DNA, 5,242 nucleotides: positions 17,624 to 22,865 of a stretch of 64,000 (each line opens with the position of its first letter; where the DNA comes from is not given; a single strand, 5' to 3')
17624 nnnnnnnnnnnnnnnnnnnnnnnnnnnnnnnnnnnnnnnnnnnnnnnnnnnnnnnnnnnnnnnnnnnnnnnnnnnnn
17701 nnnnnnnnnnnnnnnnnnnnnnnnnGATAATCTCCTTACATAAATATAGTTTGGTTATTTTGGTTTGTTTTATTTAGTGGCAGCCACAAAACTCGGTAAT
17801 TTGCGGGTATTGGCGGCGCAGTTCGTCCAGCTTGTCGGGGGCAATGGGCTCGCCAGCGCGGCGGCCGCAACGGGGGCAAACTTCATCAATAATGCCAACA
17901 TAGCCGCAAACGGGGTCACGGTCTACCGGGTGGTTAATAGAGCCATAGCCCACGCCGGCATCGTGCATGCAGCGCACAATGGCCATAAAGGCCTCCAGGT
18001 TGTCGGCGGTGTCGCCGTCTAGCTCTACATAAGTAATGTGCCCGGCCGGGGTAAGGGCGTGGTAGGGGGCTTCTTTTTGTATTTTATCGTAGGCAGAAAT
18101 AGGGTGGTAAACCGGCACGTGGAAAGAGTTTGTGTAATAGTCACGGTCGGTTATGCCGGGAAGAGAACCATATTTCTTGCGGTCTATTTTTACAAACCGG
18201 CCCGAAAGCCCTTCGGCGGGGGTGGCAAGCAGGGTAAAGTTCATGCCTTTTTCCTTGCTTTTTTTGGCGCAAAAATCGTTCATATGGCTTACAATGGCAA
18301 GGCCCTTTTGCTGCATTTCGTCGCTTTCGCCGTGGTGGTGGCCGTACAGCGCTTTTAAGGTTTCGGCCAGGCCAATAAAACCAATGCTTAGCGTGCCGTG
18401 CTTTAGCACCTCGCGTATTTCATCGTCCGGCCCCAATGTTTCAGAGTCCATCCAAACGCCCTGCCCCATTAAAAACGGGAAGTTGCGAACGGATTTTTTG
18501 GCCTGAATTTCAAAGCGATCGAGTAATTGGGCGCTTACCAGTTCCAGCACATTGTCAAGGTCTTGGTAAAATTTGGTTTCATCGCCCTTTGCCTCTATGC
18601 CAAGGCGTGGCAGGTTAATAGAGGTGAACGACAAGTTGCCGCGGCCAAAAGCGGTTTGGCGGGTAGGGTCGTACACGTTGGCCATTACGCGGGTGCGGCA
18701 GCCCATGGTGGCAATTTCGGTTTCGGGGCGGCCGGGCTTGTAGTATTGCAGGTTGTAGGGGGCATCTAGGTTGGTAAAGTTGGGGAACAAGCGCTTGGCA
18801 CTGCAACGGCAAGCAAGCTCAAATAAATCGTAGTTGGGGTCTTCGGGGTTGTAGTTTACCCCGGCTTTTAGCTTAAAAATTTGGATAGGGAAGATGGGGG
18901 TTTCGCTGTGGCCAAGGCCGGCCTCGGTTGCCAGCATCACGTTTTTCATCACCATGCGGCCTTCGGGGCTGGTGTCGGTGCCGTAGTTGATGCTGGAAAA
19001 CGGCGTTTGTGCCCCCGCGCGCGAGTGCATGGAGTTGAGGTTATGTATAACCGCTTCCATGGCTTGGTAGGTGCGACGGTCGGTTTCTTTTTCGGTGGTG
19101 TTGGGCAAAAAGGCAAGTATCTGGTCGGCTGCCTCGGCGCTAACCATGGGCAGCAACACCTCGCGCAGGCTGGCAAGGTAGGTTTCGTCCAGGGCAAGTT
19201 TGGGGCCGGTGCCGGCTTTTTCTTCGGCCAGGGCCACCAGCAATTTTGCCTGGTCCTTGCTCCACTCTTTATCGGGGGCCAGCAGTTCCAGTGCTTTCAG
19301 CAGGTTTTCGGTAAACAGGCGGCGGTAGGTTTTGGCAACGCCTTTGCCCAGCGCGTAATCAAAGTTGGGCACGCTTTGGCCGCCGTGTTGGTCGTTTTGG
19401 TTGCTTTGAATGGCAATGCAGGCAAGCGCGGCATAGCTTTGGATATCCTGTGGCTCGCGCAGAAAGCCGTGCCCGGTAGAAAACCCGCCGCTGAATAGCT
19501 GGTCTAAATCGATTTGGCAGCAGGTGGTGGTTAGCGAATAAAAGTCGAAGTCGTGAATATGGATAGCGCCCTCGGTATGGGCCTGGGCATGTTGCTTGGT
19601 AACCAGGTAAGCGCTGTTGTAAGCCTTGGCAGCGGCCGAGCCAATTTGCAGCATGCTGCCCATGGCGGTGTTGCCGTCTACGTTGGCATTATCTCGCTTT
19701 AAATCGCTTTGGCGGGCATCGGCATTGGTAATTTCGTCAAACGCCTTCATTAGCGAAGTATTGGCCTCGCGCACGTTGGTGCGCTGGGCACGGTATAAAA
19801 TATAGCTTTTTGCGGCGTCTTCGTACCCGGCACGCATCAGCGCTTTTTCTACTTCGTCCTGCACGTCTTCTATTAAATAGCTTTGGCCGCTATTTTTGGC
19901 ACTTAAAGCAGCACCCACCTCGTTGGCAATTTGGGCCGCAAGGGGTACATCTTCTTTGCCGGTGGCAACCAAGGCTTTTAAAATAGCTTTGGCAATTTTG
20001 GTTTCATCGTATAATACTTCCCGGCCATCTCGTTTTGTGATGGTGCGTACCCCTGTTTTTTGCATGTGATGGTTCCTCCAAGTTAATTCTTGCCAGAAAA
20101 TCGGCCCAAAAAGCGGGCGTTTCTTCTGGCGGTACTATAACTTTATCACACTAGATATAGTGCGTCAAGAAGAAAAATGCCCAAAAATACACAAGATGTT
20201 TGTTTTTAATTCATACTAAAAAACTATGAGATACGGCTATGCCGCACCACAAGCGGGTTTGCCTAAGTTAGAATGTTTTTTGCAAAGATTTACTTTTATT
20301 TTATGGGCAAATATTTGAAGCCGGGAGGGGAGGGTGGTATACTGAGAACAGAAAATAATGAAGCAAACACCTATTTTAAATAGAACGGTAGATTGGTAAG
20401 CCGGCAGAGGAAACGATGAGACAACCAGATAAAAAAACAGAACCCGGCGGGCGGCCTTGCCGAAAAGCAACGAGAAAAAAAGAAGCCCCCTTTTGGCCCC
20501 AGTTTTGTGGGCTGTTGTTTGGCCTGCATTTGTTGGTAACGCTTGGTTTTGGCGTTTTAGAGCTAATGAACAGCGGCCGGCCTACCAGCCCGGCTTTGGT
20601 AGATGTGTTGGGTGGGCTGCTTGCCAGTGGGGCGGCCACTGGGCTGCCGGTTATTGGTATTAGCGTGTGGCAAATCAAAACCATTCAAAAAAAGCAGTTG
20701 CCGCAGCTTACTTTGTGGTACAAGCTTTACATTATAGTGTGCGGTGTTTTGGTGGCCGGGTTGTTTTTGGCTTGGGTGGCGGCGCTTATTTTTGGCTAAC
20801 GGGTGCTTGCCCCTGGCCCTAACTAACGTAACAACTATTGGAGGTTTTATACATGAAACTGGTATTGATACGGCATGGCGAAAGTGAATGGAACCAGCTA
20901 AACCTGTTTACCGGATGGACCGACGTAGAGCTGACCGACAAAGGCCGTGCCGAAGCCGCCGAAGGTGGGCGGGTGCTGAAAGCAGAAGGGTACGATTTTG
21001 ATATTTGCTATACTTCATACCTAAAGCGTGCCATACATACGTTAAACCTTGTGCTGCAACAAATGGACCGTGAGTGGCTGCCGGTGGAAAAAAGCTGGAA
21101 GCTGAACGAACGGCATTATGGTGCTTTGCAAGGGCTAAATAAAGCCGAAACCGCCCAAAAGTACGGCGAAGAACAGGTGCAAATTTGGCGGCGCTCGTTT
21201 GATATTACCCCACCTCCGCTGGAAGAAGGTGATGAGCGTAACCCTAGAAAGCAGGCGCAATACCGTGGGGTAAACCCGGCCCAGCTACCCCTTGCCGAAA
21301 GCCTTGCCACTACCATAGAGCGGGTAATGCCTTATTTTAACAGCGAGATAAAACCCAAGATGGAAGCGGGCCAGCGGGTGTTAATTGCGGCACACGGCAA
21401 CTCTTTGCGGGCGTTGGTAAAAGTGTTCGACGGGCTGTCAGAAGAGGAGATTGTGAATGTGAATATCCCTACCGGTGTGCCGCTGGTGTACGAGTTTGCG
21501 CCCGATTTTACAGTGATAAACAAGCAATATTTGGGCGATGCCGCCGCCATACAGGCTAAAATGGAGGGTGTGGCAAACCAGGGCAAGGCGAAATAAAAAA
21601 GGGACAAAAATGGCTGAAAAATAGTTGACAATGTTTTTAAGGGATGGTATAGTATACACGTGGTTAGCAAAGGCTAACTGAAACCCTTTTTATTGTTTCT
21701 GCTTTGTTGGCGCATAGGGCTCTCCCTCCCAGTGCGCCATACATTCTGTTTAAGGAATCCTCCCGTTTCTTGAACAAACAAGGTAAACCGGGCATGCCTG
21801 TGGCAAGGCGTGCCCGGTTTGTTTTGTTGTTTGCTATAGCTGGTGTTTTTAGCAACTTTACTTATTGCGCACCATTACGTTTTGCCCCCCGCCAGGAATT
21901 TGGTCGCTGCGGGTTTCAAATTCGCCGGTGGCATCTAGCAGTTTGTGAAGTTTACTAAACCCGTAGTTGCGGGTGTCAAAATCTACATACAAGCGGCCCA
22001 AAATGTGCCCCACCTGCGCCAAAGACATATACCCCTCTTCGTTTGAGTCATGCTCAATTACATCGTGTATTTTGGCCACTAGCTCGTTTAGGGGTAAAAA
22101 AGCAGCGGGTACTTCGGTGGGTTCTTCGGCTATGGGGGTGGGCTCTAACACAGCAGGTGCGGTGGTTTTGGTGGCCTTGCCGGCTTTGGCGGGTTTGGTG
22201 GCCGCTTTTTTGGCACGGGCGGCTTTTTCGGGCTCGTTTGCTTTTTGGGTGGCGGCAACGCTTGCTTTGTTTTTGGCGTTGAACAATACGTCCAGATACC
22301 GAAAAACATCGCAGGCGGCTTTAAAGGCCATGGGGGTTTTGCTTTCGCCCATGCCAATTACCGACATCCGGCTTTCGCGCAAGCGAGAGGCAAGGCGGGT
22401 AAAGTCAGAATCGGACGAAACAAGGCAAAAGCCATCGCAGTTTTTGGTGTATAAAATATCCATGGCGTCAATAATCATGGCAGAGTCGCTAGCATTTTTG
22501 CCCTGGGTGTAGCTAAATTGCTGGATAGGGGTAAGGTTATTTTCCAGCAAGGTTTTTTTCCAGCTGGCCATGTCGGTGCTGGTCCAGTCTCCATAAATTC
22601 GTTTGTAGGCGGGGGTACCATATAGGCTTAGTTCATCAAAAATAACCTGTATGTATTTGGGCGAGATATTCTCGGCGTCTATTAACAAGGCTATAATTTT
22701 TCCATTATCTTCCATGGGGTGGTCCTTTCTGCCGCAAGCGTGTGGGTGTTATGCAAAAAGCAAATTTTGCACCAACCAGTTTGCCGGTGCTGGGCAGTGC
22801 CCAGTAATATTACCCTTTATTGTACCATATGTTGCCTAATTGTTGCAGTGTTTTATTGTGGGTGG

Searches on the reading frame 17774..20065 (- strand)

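Call 49: search_protein_families(library=pfam, proteins=[window:17774-20065:-], max_evalue=0.00001)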
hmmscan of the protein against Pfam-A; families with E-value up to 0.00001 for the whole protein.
window:17774-20065:- (763 aa): 2 families
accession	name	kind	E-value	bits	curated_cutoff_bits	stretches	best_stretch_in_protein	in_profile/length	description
PF13597.11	NRDD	-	6e-186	619.9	26.2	1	125-736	1-530/562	Anaerobic ribonucleoside-triphosphate reductase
PF03477.21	ATP-cone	-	1e-17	64.8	25.8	1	8-96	2-87/88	ATP cone domain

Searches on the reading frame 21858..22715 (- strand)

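Call 49: search_protein_families(library=pfam, proteins=[window:21858-22715:-], max_evalue=0.00001)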
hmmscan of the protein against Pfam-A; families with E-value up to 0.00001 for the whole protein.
window:21858-22715:- (285 aa): 2 families
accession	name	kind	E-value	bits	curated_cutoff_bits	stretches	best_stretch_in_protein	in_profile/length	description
PF01936.24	NYN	-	1.7e-34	119.8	24.2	1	8-141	2-144/145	NYN domain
PF12872.13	OST-HTH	-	4.8e-12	46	23.8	1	210-273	3-66/71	OST-HTH/LOTUS domain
